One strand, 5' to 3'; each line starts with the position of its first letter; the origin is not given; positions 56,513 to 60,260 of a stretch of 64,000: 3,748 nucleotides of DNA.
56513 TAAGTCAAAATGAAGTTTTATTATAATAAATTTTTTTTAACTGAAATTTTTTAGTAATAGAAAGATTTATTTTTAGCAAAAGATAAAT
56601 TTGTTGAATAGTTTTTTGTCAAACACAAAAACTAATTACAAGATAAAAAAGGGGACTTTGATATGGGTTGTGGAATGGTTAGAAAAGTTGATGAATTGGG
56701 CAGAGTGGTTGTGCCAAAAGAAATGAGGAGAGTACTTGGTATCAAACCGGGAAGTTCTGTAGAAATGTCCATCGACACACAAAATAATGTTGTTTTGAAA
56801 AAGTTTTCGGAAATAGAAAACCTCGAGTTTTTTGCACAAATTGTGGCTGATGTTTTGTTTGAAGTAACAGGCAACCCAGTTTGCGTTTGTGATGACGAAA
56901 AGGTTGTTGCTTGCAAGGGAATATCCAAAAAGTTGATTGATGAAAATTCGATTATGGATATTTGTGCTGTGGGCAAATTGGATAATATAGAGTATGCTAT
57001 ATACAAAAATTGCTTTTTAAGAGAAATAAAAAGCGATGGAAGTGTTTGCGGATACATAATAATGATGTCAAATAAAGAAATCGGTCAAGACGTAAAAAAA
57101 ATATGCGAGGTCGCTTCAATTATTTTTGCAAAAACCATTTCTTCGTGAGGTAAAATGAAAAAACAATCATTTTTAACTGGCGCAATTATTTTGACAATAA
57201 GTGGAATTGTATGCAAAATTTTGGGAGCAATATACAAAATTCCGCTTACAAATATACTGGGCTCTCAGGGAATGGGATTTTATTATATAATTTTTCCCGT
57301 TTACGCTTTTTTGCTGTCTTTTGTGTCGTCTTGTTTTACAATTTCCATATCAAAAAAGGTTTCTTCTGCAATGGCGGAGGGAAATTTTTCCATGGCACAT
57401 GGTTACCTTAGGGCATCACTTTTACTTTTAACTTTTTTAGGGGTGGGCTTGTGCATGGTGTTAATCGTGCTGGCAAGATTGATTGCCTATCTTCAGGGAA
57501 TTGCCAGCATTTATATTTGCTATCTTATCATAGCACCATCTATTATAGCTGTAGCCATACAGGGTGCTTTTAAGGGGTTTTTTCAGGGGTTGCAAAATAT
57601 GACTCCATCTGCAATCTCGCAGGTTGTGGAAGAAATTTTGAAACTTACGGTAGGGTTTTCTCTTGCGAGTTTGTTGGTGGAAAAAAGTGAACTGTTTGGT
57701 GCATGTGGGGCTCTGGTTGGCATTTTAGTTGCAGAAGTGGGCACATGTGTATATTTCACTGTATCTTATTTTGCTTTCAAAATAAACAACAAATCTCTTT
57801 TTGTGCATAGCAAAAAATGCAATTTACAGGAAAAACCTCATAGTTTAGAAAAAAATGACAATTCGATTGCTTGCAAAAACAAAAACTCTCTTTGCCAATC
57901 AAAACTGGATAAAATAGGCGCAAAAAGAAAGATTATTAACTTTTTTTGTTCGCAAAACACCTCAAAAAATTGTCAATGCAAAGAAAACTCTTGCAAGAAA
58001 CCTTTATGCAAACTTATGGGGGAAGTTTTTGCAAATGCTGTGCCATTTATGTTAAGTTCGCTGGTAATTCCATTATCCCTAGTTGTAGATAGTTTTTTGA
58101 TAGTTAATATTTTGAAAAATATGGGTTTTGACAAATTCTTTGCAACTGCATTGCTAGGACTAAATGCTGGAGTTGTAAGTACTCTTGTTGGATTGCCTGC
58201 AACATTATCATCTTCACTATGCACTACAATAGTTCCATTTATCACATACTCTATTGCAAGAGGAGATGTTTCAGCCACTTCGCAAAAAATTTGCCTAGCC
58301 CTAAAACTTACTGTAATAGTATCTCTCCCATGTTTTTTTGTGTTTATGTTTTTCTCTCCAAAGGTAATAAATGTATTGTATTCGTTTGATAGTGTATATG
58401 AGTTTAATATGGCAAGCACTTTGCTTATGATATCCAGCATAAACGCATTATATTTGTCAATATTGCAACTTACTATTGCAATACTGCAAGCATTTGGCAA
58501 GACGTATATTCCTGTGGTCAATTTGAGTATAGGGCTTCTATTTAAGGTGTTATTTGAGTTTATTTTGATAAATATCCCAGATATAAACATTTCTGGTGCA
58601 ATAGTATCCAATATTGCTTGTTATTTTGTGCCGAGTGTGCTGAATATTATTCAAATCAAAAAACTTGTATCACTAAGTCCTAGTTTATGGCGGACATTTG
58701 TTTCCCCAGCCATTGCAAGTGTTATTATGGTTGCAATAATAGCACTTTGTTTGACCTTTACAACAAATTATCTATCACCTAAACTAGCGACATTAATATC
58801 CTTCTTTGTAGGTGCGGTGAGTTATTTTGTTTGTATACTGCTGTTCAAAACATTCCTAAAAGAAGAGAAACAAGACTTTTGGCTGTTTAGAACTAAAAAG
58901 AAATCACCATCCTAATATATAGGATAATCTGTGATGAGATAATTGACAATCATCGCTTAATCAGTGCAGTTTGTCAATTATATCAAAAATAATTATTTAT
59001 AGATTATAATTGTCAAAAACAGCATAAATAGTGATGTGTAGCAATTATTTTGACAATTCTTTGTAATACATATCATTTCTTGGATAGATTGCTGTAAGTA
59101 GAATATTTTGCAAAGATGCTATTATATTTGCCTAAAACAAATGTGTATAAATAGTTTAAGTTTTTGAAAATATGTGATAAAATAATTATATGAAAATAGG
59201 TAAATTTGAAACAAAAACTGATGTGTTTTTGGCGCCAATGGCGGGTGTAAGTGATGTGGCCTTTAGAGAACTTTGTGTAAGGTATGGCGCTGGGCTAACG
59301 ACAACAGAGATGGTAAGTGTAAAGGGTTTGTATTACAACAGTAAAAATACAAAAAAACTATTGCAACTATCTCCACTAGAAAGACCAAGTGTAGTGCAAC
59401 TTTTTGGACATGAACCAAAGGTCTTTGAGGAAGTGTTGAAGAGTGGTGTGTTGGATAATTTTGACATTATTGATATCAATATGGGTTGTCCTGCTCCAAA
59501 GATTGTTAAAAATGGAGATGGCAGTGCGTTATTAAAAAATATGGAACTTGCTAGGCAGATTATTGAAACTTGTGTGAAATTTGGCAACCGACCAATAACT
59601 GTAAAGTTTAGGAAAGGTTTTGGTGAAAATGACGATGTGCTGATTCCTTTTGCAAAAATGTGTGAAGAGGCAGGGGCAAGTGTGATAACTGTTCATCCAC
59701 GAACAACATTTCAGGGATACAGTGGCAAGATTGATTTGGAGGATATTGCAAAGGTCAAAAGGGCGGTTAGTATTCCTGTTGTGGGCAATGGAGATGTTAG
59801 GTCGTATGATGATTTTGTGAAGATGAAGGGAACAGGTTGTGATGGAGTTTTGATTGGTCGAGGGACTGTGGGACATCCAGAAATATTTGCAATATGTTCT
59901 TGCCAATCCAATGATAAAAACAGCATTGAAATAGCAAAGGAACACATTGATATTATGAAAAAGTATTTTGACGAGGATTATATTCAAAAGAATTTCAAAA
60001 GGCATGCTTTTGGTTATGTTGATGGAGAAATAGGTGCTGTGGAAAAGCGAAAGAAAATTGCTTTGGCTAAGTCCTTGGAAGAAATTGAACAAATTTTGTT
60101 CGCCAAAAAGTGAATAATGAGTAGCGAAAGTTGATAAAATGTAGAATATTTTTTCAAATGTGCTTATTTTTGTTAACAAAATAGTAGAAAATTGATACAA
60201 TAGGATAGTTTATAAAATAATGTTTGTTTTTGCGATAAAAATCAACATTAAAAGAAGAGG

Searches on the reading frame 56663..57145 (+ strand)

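Call 44: search_protein_families(library=pfam, proteins=[window:56663-57145:+], max_evalue=0.01)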
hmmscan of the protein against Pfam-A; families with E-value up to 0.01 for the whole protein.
window:56663-57145:+ (161 aa): 3 families
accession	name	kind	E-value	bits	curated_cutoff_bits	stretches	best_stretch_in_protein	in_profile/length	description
PF15714.11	SpoVT_C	-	8.1e-11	42.5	27.5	1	54-98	2-46/128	Stage V sporulation protein T C-terminal, transcription factor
PF04014.23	MazE_antitoxin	-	1.2e-10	41.6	24.7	1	6-47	1-42/48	Antidote-toxin recognition MazE, bacterial antitoxin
PF15937.10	PrlF_antitoxin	-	0.0094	16.5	32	0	12-63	7-58/99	prlF antitoxin for toxin YhaV_toxin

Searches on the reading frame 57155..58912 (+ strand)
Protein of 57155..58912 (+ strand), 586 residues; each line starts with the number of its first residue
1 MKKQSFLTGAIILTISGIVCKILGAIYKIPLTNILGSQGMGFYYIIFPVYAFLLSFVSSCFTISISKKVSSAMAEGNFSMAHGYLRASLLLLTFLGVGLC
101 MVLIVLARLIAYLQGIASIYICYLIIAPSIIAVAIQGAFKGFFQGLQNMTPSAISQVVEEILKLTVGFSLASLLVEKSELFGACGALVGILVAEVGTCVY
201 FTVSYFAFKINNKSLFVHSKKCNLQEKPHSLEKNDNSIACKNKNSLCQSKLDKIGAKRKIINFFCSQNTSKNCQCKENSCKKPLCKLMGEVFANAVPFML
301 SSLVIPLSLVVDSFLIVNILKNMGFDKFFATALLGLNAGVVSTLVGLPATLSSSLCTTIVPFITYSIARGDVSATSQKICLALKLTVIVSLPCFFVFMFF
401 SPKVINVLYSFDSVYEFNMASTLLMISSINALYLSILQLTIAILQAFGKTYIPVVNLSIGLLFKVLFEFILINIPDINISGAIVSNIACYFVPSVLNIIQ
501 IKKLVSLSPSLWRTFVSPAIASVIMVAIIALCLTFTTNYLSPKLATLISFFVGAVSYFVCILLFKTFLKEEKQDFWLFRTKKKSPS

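Call 6: search_protein_families(library=pfam, proteins=[window:57155-58912:+], max_evalue=0.01)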
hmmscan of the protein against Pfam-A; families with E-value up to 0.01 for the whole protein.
window:57155-58912:+ (586 aa): 3 families
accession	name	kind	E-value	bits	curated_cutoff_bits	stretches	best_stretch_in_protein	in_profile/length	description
PF01943.22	Polysacc_synt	-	7e-19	68.7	28.2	1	7-210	2-198/274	Polysaccharide biosynthesis protein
PF03023.19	MurJ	-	2.4e-06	26.9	27.4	1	290-547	198-447/451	Lipid II flippase MurJ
PF01554.23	MatE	-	6.9e-05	23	24.9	2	33-162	21-154/161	MatE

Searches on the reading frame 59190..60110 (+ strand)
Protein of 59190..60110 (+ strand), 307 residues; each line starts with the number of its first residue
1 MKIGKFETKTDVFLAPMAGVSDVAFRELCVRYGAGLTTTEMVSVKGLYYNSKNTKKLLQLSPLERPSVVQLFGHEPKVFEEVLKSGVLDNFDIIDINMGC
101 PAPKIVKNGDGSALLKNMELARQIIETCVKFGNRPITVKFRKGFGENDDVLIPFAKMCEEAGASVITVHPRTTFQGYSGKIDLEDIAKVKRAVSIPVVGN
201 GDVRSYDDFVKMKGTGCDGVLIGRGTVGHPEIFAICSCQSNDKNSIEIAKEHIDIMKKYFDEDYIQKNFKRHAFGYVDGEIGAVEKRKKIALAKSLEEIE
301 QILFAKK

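Call 6: search_protein_families(library=pfam, proteins=[window:59190-60110:+], max_evalue=0.01)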
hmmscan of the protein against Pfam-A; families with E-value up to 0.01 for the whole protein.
window:59190-60110:+ (307 aa): 3 families
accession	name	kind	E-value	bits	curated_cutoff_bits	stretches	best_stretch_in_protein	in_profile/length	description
PF01207.24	Dus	-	7.6e-67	226.1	20.4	1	14-297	2-296/311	Dihydrouridine synthase (Dus)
PF00977.27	His_biosynth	-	0.00011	22.2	23.6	1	148-224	145-220/228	Histidine biosynthesis protein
PF03740.19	PdxJ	-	0.009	15.6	24.5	0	145-194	17-62/234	Pyridoxal phosphate biosynthesis protein PdxJ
